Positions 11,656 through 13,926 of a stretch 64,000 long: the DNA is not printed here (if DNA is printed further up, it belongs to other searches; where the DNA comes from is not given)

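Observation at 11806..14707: Soluble histidine kinase immediately upstream of a HerA/DUF87-like ATPase in one transcription unit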

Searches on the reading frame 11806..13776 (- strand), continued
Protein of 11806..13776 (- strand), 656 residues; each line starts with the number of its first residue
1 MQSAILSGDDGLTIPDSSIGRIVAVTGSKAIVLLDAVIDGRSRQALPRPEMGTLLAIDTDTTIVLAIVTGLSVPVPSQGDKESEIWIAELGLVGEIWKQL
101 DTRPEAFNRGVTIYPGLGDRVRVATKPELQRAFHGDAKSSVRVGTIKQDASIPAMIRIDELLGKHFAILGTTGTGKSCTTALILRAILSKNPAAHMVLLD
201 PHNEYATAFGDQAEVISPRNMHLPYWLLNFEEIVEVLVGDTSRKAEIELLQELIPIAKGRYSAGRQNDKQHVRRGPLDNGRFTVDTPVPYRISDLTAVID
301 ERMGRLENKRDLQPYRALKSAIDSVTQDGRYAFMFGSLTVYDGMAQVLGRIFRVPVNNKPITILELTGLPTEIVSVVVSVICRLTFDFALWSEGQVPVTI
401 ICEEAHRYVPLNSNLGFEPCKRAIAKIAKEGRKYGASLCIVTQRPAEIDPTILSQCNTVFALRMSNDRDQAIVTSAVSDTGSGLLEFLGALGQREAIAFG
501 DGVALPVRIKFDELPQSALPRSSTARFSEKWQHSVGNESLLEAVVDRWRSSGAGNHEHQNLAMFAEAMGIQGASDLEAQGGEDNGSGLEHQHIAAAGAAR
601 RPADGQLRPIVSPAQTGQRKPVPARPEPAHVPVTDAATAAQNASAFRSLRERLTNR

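Call 19: find_related_loci(query=A1, collection=genome_contigs, flank=6000)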
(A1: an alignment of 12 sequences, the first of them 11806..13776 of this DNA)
Query A1 (656 aa) in genome_contigs; peptide patterns used: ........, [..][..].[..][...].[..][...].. (x = any residue, [..] = any of these).
600 stretches matched a pattern (row limit reached: there are more); 595 encode a relative of the query (tblastn E <= 1e-3); the best 80 are kept; 80 distinct loci.
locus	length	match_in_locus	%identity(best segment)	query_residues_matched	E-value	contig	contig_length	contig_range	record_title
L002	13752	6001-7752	76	16-599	0e+0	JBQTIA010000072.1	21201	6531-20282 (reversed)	MAG: Hyphomicrobium sp. isolate SAW1 c_000000122619, whole genome shotgun sequence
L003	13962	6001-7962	70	1-656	0e+0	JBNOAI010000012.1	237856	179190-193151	Leptospira interrogans strain LS0056 NODE_12_length_237856_cov_37.958705, whole genome shotgun sequence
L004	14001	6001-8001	69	10-654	0e+0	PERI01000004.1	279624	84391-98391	MAG: Hyphomicrobium sp. isolate PB1.3.35 PB1_1000024_279624, whole genome shotgun sequence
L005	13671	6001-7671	74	16-569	0e+0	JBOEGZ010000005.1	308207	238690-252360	MAG: Hyphomicrobiaceae bacterium isolate PBSAalp17 PBSAd_contig_114, whole genome shotgun sequence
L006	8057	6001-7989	66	1-656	0e+0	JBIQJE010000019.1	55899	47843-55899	MAG: Hyphomicrobiaceae bacterium isolate mag.111f NODE_792_length_55899, whole genome shotgun sequence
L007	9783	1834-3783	66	16-656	0e+0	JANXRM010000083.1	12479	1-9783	MAG: Hyphomicrobiales bacterium isolate 336R_metabat_179 336R_k141_603549, whole genome shotgun sequence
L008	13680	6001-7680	72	18-576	0e+0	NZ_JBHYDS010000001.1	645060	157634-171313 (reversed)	MAG: Hyphomicrobium sp. isolate CCAP1437_1_bin-006 CCAP1437_1_bin-006_c1, whole genome shotgun sequence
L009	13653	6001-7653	74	1-552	0e+0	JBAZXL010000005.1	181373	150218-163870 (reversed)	MAG: Hyphomicrobium sp. isolate SO_2017_GW1_55 NODE_619_length_181373_cov_1.800310_OW334_2017, whole genome shotgun sequ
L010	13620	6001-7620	73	16-553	0e+0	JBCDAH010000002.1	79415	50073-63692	MAG: Pseudomonadota bacterium isolate P01_F01_bin.54 k141_2989738_length_79415_cov_12.0000, whole genome shotgun sequenc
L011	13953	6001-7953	67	1-653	0e+0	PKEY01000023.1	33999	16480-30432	MAG: Hyphomicrobiaceae bacterium isolate RSA4 c_000000000255, whole genome shotgun sequence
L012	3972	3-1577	71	142-653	0e+0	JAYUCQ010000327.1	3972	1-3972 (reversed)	MAG: Hyphomicrobium sp. isolate GFS_6992 GFS_6992_326, whole genome shotgun sequence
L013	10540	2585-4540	69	6-656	0e+0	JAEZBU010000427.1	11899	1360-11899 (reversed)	MAG: Proteobacteria bacterium isolate OH_CBrB_211 k127_2268689, whole genome shotgun sequence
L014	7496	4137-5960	54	19-607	0e+0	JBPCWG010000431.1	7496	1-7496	MAG: Methyloligellaceae bacterium isolate MAG_seacave_40 S1Ck127_8955120, whole genome shotgun sequence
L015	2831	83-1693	60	19-553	0e+0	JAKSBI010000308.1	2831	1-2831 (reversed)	MAG: Hyphomicrobiales bacterium isolate MAG.172 k141_9186793, whole genome shotgun sequence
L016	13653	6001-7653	56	19-572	0e+0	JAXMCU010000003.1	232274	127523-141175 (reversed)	MAG: Hyphomicrobiales bacterium isolate STL-PRO18 C3.180.fa-3, whole genome shotgun sequence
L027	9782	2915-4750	45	8-628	1e-178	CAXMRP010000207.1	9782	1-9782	MAG: uncultured Polyangiaceae bacterium isolate 10C-St20-MC-01_bin.9.orig genome assembly, contig: k141_2009541, whole g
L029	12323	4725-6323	51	18-551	6e-177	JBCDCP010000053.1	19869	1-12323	MAG: Pseudomonadota bacterium isolate P01_G01_bin.2 k141_3030032_length_19869_cov_14.0000, whole genome shotgun sequence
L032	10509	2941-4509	49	18-549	2e-161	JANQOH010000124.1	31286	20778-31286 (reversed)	MAG: Alphaproteobacteria bacterium isolate IP29b_bin.128 k99_1546723, whole genome shotgun sequence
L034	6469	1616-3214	46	3-554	7e-162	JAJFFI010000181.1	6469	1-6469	MAG: Alphaproteobacteria bacterium isolate OFTM306 OFTM306_180, whole genome shotgun sequence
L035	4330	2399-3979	47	19-549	1e-163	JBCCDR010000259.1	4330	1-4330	MAG: Pseudomonadota bacterium isolate P01_A01_bin.89 k141_1013477_length_4330_cov_12.0000, whole genome shotgun sequence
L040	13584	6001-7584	47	19-549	9e-157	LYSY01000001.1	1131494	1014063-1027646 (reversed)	MAG: Rhodospirillales bacterium BBD 1991-14 Richardson_scaffold_1, whole genome shotgun sequence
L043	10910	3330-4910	47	19-546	6e-153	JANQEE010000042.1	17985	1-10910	MAG: Minwuiaceae bacterium isolate PL23a_bin.115 k99_5630216, whole genome shotgun sequence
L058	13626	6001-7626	44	19-549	3e-149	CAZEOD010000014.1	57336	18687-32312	MAG TPA_asm: uncultured Caulobacterales bacterium isolate SRP268394_co2_140 genome assembly, contig: NODE_655_length_573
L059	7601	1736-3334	45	17-556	1e-148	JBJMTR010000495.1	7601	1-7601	MAG: Bradyrhizobium sp. isolate H3_18_all_fractions_metab_conc_4_62_18 k255_6207528, whole genome shotgun sequence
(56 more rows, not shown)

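Call 23: search_protein_families(library=pfam, proteins=[P0253, P0288, P0268, P0245, P0269, P0287, P0293, P0295, P0298, P0249], max_evalue=0.001)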
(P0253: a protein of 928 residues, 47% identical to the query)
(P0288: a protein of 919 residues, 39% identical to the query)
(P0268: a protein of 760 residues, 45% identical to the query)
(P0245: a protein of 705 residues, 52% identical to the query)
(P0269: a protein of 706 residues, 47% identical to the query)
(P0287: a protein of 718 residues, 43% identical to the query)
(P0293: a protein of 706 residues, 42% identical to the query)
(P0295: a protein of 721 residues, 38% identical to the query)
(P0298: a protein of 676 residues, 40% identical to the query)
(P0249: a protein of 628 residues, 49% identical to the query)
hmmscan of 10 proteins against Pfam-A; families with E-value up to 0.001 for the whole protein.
P0253 (928 aa): 2 families
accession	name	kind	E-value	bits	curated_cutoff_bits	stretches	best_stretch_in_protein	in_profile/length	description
PF01935.23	DUF87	-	9.7e-42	144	23.2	1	523-757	3-220/220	Helicase HerA, central domain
PF01580.24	FtsK_SpoIIIE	-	0.00022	21.2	24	0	544-590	40-88/221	FtsK/SpoIIIE family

P0288 (919 aa): 1 family
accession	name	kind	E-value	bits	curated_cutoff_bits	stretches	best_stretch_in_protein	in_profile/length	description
PF01935.23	DUF87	-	1.3e-33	117.4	23.2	1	511-752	2-219/220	Helicase HerA, central domain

P0268 (760 aa): 3 families
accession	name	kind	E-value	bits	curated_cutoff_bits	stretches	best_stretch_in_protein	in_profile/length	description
PF01935.23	DUF87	-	2.2e-43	149.4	23.2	1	356-589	1-218/220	Helicase HerA, central domain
PF10412.15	TrwB_AAD_bind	-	1.1e-05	24.9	20.5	1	378-448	15-84/387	Type IV secretion-system coupling protein DNA-binding domain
PF01580.24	FtsK_SpoIIIE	-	0.00076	19.4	24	0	373-417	39-80/221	FtsK/SpoIIIE family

P0245 (705 aa): 3 families
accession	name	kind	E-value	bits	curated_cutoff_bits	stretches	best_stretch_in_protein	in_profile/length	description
PF01935.23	DUF87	-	2.9e-40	139.1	23.2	1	302-536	1-219/220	Helicase HerA, central domain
PF01580.24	FtsK_SpoIIIE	-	6e-05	23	24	0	325-359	40-74/221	FtsK/SpoIIIE family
PF10412.15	TrwB_AAD_bind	-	0.00018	21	20.5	1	325-374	16-63/387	Type IV secretion-system coupling protein DNA-binding domain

P0269 (706 aa): 2 families
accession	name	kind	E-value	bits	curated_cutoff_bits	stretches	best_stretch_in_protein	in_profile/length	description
PF01935.23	DUF87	-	3.3e-43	148.8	23.2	1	295-530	1-220/220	Helicase HerA, central domain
PF10412.15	TrwB_AAD_bind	-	0.00079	18.8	20.5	0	314-383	12-81/387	Type IV secretion-system coupling protein DNA-binding domain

P0287 (718 aa): 1 family
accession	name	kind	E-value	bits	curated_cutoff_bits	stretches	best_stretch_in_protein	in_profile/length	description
PF01935.23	DUF87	-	4.2e-40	138.6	23.2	1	290-528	2-218/220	Helicase HerA, central domain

P0293 (706 aa): 3 families
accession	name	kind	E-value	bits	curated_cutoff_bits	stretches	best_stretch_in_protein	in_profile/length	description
PF01935.23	DUF87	-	9.2e-33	114.6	23.2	1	251-487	2-218/220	Helicase HerA, central domain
PF01580.24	FtsK_SpoIIIE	-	0.00036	20.5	24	0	273-311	40-80/221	FtsK/SpoIIIE family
PF12846.13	AAA_10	-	0.00039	20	27.5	0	274-318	23-64/362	AAA-like domain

P0295 (721 aa): 2 families
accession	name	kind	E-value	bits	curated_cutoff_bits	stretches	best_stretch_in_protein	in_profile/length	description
PF01935.23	DUF87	-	5.5e-37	128.4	23.2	1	251-492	1-219/220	Helicase HerA, central domain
PF01580.24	FtsK_SpoIIIE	-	5.9e-05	23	24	0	274-312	40-80/221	FtsK/SpoIIIE family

P0298 (676 aa): 2 families
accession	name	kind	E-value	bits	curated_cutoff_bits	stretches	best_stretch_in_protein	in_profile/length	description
PF01935.23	DUF87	-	2.1e-34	120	23.2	1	270-509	2-218/220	Helicase HerA, central domain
PF10412.15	TrwB_AAD_bind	-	0.0006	19.2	20.5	0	291-341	15-63/387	Type IV secretion-system coupling protein DNA-binding domain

P0249 (628 aa): 3 families
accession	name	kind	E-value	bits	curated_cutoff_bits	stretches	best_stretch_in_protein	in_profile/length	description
PF01935.23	DUF87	-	5e-40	138.4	23.2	1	228-459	3-218/220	Helicase HerA, central domain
PF10412.15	TrwB_AAD_bind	-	0.00019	20.9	20.5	1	248-300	15-67/387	Type IV secretion-system coupling protein DNA-binding domain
PF01580.24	FtsK_SpoIIIE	-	0.00033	20.6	24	0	236-286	37-79/221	FtsK/SpoIIIE family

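Call 24: list_cluster_members(proteins=[P0001, P0121])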
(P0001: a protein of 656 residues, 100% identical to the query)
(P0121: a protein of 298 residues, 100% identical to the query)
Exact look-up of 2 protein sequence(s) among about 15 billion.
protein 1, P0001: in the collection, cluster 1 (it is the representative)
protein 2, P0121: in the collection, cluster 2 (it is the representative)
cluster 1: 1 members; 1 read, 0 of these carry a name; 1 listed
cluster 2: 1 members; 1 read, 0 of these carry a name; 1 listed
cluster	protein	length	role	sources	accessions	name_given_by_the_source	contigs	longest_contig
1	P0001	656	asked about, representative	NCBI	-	-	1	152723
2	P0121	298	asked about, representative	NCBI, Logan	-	-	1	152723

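Call 26: search_solved_structures(query=window:11806-13776:-, max_evalue=0.001)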
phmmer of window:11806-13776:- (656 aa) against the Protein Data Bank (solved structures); distinct sequences matched with E-value up to 0.001: 9.
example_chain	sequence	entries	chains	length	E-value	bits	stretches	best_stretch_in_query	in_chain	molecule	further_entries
8wiv_A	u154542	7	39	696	5.7e-65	223.2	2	321-550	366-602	Helicase HerA central domain-containing protein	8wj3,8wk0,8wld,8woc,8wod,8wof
9c1m_M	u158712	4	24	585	6.6e-57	196.5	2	357-551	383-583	ATP-binding protein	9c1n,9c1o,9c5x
8ziq_M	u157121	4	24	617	3.1e-53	184.4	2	357-551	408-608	HerA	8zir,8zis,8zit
8xau_A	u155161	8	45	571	1.1e-48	169.4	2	258-550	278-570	ATP-binding protein | HerA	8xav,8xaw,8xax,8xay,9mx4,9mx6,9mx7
8j4u_M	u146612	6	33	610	1.8e-34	122.4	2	372-533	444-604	Nucleoside triphosphate hydrolase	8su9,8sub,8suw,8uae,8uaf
9x1l_A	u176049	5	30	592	3e-28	101.9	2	396-511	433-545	DNA helicase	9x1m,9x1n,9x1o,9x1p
8yho_A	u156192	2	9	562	3e-21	78.8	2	399-513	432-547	DUF87 domain-containing protein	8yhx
4d2i_A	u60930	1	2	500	5e-20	74.7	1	359-541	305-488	HERA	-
8wet_A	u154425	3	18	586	9.3e-08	34.2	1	377-476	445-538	TdpA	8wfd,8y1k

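Call 29: search_protein_families(library=pfam, proteins=[L035:10-2103:+, L027:4912-7179:-, L029:3475-4488:+, L043:1039-3168:+, L034:239-1105:+, L032:1099-1977:+, L040:4041-4838:+, L058:5173-5643:+, L034:3281-5149:+, L027:1480-2286:+], max_evalue=0.001)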
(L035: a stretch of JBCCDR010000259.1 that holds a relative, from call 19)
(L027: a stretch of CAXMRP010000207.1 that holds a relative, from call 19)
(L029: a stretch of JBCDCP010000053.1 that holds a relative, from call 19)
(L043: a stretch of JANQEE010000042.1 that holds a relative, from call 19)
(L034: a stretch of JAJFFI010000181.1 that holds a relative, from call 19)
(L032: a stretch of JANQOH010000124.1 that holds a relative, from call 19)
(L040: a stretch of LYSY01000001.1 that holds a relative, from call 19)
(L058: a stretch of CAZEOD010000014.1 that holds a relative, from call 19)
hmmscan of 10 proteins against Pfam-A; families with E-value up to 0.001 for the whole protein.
L035:10-2103:+ (697 aa): 2 families
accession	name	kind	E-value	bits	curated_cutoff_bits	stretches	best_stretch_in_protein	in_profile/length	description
PF00521.26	DNA_topoisoIV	-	1.4e-137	459.5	31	1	2-426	14-430/432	DNA gyrase/topoisomerase IV, subunit A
PF03989.18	DNA_gyraseA_C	-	7.6e-10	38.5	27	0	618-644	13-41/48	DNA gyrase C-terminal domain, beta-propeller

L027:4912-7179:- (755 aa): 2 families
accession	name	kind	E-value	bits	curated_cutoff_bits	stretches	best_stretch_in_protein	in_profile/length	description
PF00521.26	DNA_topoisoIV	-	1.7e-144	482.3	31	1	42-478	1-429/432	DNA gyrase/topoisomerase IV, subunit A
PF03989.18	DNA_gyraseA_C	-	3.1e-09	36.6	27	0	662-701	3-44/48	DNA gyrase C-terminal domain, beta-propeller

L029:3475-4488:+ (337 aa): 2 families
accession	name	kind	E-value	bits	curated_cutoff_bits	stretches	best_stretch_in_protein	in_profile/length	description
PF03466.25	LysR_substrate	-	2.8e-28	99.2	28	1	127-325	2-207/209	LysR substrate binding domain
PF00126.33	HTH_1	-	6.4e-23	80.9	26.6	1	46-104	2-60/60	Bacterial regulatory helix-turn-helix protein, lysR family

L043:1039-3168:+ (709 aa): 1 family
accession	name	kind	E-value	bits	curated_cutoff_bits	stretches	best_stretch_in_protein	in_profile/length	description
PF00248.27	Aldo_ket_red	-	3.8e-70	236.7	24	1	389-684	1-289/291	Aldo/keto reductase family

L034:239-1105:+ (288 aa): 0 families

L032:1099-1977:+ (292 aa): 2 families
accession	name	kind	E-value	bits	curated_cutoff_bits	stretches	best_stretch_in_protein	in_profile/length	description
PF00288.32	GHMP_kinases_N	-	1.4e-16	60.9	22.3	1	72-149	1-86/87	GHMP kinases N terminal domain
PF08544.19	GHMP_kinases_C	-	1.3e-11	45.2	21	1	222-278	25-82/85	GHMP kinases C terminal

L040:4041-4838:+ (265 aa): 1 family
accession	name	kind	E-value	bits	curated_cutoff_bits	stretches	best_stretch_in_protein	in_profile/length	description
PF02698.23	DUF218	-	6.4e-29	101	27.6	1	81-245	2-133/133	DUF218 domain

L058:5173-5643:+ (156 aa): 1 family
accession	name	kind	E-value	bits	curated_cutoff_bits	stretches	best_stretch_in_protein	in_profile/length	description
PF02643.20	DUF192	-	6.3e-34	116.4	27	1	46-149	1-95/96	Uncharacterized ACR, COG1430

L034:3281-5149:+ (622 aa): 2 families
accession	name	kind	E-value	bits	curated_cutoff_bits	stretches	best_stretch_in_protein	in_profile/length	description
PF00563.25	EAL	-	2.7e-60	204.1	31.3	1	363-595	3-236/236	EAL domain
PF08448.16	PAS_4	-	9.9e-05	23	23.1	0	73-139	5-71/110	PAS fold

L027:1480-2286:+ (268 aa): 3 families
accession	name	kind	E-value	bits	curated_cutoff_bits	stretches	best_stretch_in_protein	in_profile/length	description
PF04377.21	ATE_C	-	3.3e-37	128.2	25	1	107-239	1-121/122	Arginine-tRNA-protein transferase, C terminus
PF04376.19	ATE_N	-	1.7e-23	83.1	27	1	17-87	1-72/72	Arginine-tRNA-protein transferase, N terminus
PF13480.13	Acetyltransf_6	-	0.00016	22.2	22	0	162-230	79-142/143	Acetyltransferase (GNAT) domain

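Call 52: search_dna_similar(query=window:11806-13776:-, collection=plasmids, mode=protein, max_rows=25)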
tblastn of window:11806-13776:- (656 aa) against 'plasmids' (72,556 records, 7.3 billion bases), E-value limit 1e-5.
Records with a match: 642; places in all: 664; records where one place covers at least 80% of the query: 35.
Best place of each record, by identity: <60% 642.
By first word of the organism name: Klebsiella 136; Citrobacter 71; Escherichia 65; Listeria 56; Enterobacter 55; Serratia 20; Bradyrhizobium 17; Salmonella 14; Acinetobacter 12; Enterococcus 11; and 89 more.
By predicted mobility (MOB-suite, as given by PLSDB): conjugative 274; mobilizable 230; non-mobilizable 138.
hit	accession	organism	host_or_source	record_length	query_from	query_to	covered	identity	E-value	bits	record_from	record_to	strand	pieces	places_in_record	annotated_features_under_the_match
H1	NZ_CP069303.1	Shinella sp. PSBB067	monoisolate,Minnesota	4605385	1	623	95%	37.8%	1e-120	402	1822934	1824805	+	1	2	none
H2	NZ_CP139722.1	Nitratireductor rhodophyticola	Bacterial Culture,hydrothermal vent ...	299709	2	551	84%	42.2%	1e-133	440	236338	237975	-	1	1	DUF87 domain-containing protein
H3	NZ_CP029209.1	Nitratireductor sp. OM-1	-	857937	48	551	77%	45.1%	9e-137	449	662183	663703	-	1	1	ATP-binding protein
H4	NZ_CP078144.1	Nitratireductor kimnyeongensis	Isolate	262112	22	551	81%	42.8%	2e-130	431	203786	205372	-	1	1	ATP-binding protein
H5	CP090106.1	Sinorhizobium meliloti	Medicago,Cell culture,Plant nodule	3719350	10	522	78%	41.6%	3e-119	399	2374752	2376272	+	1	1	DUF87 domain-containing protein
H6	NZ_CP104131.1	Sinorhizobium sp. K101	Phaseolus vulgaris,cell ...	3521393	19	522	77%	41.8%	1e-119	400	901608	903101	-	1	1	none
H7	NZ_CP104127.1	Sinorhizobium sp. M103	Phaseolus vulgaris,cell ...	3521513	19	522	77%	41.8%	1e-119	400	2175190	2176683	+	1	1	none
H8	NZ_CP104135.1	Sinorhizobium sp. C101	Phaseolus vulgaris,cell ...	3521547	19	522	77%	41.6%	6e-119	398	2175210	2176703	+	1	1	none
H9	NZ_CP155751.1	Sphingomonas parapaucimobilis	Chinese cabbage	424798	89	552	71%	41.6%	7e-111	374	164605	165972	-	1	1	ATP-binding protein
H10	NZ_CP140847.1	Rhizobium johnstonii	Trifolium pratense,whole organism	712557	17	559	78%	33.3%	7e-31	255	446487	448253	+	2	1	ATP-binding protein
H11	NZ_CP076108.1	Klebsiella pneumoniae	patient,cell culture,sputum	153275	10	553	83%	29.7%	2e-53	206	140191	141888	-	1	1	helicase HerA-like domain-containing protein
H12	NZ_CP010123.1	Escherichia coli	cow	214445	6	550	74%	33.3%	2e-31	244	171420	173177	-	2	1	ATP-binding protein | SIR2 family protein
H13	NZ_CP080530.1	Mesorhizobium sp. AR02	Oxytropis sp.,Cell culture,root nodule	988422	17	550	81%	29.3%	5e-58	219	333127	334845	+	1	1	ATP-binding protein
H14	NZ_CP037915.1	Sphingomonas sp. AAP5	water column of an alpine lake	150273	17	522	77%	30.6%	8e-52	201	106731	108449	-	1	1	ATP-binding protein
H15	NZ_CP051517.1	Paraburkholderia aromaticivorans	clean bacterial culture,Alpine forest ...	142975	12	560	84%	28.0%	5e-52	201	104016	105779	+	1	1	ATP-binding protein | SIR2 family protein | KTSC domain-containing protein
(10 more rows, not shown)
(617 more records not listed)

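Call 53: get_annotated_region(hit=H5, flank=5000)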
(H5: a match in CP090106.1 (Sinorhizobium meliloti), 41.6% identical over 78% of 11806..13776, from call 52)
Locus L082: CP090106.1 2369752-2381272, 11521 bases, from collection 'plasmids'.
description: Sinorhizobium meliloti strain Ak57 plasmid pSymB, complete sequence
organism: Sinorhizobium meliloti (NCBI taxid 382)
taxonomy: Bacteria; Pseudomonadota; Alphaproteobacteria; Hyphomicrobiales; Rhizobiaceae; Sinorhizobium; Sinorhizobium meliloti
host: -; source: Medicago,Cell culture,Plant nodule; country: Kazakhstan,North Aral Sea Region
typing (MOB-suite, as given by PLSDB): non-mobilizable
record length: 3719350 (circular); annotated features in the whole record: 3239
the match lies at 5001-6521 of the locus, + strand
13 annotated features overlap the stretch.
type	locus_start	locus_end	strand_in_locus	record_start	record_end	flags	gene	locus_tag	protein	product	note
CDS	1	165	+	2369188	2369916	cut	-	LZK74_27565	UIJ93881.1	class I SAM-dependent methyltransferase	-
CDS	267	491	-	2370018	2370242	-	-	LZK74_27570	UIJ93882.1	hypothetical protein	-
CDS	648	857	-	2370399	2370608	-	-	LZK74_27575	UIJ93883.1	cold-shock protein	-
CDS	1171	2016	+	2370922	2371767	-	-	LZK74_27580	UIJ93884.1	aldo/keto reductase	-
CDS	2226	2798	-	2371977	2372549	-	ilvN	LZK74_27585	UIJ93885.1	acetolactate synthase small subunit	-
CDS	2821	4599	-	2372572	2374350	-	-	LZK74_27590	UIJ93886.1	acetolactate synthase 3 large subunit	-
CDS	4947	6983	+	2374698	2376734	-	-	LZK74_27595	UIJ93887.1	DUF87 domain-containing protein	-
CDS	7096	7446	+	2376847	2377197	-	-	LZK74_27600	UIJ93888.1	hypothetical protein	-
CDS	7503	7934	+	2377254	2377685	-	-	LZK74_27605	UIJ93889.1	nuclear transport factor 2 family protein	-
CDS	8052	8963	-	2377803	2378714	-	miaA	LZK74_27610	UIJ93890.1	tRNA (adenosine(37)-N6)-dimethylallyltransferase MiaA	-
CDS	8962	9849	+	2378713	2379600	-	serB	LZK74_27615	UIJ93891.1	phosphoserine phosphatase SerB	-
CDS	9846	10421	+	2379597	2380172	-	-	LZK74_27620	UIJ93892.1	GNAT family N-acetyltransferase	-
CDS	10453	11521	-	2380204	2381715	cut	-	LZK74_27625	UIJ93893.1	Do family serine endopeptidase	-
